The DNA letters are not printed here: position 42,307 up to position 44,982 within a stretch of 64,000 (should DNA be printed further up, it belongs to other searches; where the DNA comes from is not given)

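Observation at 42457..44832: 791-aa family-less protein at the head of a metabolic-looking operon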

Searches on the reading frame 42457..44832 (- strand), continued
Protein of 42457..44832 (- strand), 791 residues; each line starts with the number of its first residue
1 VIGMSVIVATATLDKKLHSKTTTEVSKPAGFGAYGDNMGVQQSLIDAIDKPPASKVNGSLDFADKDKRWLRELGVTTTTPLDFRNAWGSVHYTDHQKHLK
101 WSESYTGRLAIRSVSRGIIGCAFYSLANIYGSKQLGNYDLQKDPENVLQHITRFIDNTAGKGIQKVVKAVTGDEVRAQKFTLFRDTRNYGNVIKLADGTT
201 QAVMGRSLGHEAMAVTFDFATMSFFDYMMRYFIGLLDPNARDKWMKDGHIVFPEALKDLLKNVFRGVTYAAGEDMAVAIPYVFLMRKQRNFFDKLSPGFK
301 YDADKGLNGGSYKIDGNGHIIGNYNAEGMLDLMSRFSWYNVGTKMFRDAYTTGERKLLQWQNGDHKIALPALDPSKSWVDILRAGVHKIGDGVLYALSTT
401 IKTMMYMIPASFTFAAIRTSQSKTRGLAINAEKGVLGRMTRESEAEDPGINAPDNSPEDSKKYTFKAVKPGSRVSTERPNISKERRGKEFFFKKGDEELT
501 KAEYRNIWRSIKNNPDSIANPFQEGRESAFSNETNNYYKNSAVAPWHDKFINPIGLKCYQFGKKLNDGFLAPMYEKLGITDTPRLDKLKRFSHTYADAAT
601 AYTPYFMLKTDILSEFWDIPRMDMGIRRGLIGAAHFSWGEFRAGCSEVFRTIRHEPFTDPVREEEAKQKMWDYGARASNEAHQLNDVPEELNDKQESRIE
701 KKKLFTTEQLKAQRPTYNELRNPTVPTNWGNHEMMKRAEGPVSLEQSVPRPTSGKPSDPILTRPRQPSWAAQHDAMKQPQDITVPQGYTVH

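Call 40: search_protein_families(library=ncbifam, proteins=[L019:3243-5579:-, L061:4302-5756:+, L066:4039-5559:-], max_evalue=0.1)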
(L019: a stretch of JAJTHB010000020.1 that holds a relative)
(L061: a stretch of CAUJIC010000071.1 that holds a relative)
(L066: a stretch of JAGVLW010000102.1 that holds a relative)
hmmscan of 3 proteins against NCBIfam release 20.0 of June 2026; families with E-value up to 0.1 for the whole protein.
L019:3243-5579:- (778 aa): 0 families

L061:4302-5756:+ (484 aa): 0 families

L066:4039-5559:- (506 aa): 0 families

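Call 42: search_protein_families(library=pfam, proteins=[P0131, P0174, P0093, P0140, P0175, P0095, P0082, P0119, P0166, P0092], max_evalue=0.01)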
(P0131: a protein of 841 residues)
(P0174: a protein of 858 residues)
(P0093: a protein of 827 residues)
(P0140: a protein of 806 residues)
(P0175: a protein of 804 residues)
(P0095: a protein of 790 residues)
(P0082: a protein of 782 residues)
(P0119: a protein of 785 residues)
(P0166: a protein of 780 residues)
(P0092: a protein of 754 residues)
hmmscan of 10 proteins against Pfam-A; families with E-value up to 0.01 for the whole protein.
P0131 (841 aa): 0 families

P0174 (858 aa): 0 families

P0093 (827 aa): 0 families

P0140 (806 aa): 0 families

P0175 (804 aa): 0 families

P0095 (790 aa): 0 families

P0082 (782 aa): 0 families

P0119 (785 aa): 0 families

P0166 (780 aa): 0 families

P0092 (754 aa): 0 families

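Call 71: predict_structure(alignment_id=A2)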
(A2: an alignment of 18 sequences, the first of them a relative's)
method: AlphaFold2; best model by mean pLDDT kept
length: 778 residues; sequences in the alignment: 18
mean_pLDDT: 83.8   pTM: 0.82
mean pLDDT of the five models: 83.8, 82.2, 81.4, 78.9, 78.3
residues with pLDDT >= 90: 339; 70-90: 345; 50-70: 53; < 50: 41
segments of 3 or more residues with pLDDT < 50: 397-426, 770-778
pLDDT, mean of each block of 10 residues (from residue 1): 62 80 76 91 90 82 88 89 86 88 92 89 81 89 92 89 77 82 89 70 84 91 90 90 89 92 93 90 94 93 93 89 85 87 93 92 78 81 73 53 32 26 45 75 71 83 90 92 83 90 89 88 87 92 92 94 94 78 59 84 89 85 86 93 86 91 89 93 90 93 95 94 93 93 95 95 75 35
secondary structure, 60 per line:
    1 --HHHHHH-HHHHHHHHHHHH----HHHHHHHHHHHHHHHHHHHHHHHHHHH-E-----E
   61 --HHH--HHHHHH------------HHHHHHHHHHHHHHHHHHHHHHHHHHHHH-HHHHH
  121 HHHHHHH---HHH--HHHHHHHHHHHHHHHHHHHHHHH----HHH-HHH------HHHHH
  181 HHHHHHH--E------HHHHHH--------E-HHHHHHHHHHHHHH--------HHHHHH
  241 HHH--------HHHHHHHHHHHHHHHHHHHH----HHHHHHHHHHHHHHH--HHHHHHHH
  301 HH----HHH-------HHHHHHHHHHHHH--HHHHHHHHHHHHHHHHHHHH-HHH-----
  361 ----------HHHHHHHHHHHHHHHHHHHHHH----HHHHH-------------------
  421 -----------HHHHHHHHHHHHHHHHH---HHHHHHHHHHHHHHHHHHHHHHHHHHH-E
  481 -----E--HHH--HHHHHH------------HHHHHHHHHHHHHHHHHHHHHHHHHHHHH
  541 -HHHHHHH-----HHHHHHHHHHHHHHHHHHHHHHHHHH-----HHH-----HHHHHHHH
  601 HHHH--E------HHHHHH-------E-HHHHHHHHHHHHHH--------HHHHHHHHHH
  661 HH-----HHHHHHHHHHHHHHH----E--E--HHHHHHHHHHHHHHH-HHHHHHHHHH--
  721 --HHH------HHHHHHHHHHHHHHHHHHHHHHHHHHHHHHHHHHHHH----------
elements in order (helices of 4 or more, strands of 3 or more residues): H3-8 H10-21 H26-52 H68-73 H86-114 H116-127 H136-158 H176-187 H197-202 H213-226 H235-243 H252-271 H276-290 H293-302 H317-329 H332-351 H371-392 H397-401 H432-448 H452-478 H494-499 H512-540 H542-548 H554-579 H593-604 H614-619 H629-642 H651-662 H668-682 H693-707 H709-718 H732-768

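Call 73: fold_search(model_id=the predicted structure, library=pdb)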
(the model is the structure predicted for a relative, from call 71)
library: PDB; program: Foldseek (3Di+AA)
matches with E <= 10: 103; with E <= 0.001: 0
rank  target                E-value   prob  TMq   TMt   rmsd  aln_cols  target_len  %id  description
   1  5d58                  5.4e-01  0.06  0.09  0.12  23.4       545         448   13  In meso in situ serial X-ray crystallography structure of the PepTSt-Ala-Phe complex at 100 K (released 2016-01-13)
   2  9qvm_I                5.4e-01  0.05  0.09  0.10  34.8       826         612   10  Cryo-EM reconstruction of the NEDD1 anchor protein and CDK5RAP2 bound to the gamma-tubulin ring complex (released 2025-05-21)
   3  8b37_A                5.6e-01  0.07  0.11  0.13  31.2       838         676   12  Crystal structure of Pyrobaculum aerophilum potassium-independent proton pumping membrane integral pyrophosphatase in  (released 2024-01-17)
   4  7dqk_A                7.4e-01  0.07  0.09  0.12  26.9       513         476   11  A nicotine MATE transporter, Nicotiana tabacum MATE2 (NtMATE2) (released 2021-06-09)
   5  9vre                  7.4e-01  0.04  0.09  0.08  29.0       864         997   11  Cryo-EM structure of rice multidrug resistance protein 5 (MRP5) with InsP6 in state B (released 2026-04-01)
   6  9kmn_A                7.7e-01  0.04  0.07  0.09  28.1       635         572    8  Structure of hSGLT2-MAP17 complex in the substrate-bound inward-facing conformation (released 2025-09-03)
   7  7ac6_A                9.8e-01  0.04  0.09  0.12  23.5       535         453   12  Structure of sponge-phase grown PepTst2 collected by rotation serial crystallography on a COC membrane at a synchrotro (released 2021-09-01)
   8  3s8f_A                9.8e-01  0.04  0.08  0.10  27.7       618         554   13  1.8 A structure of ba3 cytochrome c oxidase from Thermus thermophilus in lipid environment (released 2011-08-03)
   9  9a59_A                1.2e+00  0.03  0.08  0.10  30.4       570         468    9  Integrative model of MLEN-METQ by crosslinking MS and deep learning (released 2024-09-18)
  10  4g7r_A                1.3e+00  0.04  0.09  0.11  27.5       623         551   14  Structure of Recombinant Cytochrome ba3 Oxidase mutant V236A from Thermus thermophilus (released 2013-07-24)
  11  3s8g_A                1.3e+00  0.04  0.09  0.12  27.6       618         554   13  1.8 A structure of ba3 cytochrome c oxidase mutant (A120F) from Thermus thermophilus in lipid environment (released 2011-08-03)
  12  4g71_A                1.3e+00  0.04  0.09  0.11  27.8       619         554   13  Structure of Recombinant Cytochrome ba3 Oxidase mutant V236N from Thermus thermophilus (released 2013-07-24)
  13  5gpj_A                1.5e+00  0.04  0.11  0.11  31.0       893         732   10  Crystal Structure of Proton-Pumping Pyrophosphatase (released 2016-12-28)
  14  7dla                  1.6e+00  0.06  0.09  0.15  26.1       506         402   12  Crystal structure of nucleoside transporter NupG (D323A mutant) (released 2021-04-07)
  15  6yof                  1.6e+00  0.03  0.09  0.11  23.2       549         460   12  Structure of PepTSt from COC IMISX setup collected by rotation serial crystallography on crystals prelocated by 2D X-ray (released 2020-11-04)
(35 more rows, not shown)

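Call 74: list_cluster_members(proteins=[P0003, P0011, P0016, P0026, P0031])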
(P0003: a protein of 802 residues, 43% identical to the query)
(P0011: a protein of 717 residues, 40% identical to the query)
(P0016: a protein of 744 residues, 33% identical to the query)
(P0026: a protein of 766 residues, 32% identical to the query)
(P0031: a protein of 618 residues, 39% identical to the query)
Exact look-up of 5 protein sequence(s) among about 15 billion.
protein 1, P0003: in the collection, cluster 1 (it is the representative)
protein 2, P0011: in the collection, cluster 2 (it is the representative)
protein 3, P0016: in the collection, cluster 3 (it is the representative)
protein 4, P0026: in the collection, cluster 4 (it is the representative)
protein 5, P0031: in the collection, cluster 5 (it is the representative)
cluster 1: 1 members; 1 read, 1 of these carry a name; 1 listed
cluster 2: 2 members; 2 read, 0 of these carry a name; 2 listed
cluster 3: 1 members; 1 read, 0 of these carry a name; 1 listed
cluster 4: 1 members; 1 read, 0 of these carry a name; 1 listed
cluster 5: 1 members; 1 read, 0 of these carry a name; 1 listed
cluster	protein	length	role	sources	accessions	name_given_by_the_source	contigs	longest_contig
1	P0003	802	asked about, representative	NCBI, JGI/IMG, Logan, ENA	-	hypothetical protein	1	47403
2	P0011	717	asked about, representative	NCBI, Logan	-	-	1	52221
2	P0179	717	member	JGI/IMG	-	-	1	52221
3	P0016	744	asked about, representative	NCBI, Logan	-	-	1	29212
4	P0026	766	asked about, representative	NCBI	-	-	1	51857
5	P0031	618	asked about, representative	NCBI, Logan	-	-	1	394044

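Call 75: search_dna_similar(query=window:42457-44832:-, collection=plasmids, mode=protein, max_evalue=0.001, max_rows=10)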
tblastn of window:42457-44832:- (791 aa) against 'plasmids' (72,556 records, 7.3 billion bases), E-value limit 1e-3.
No match.
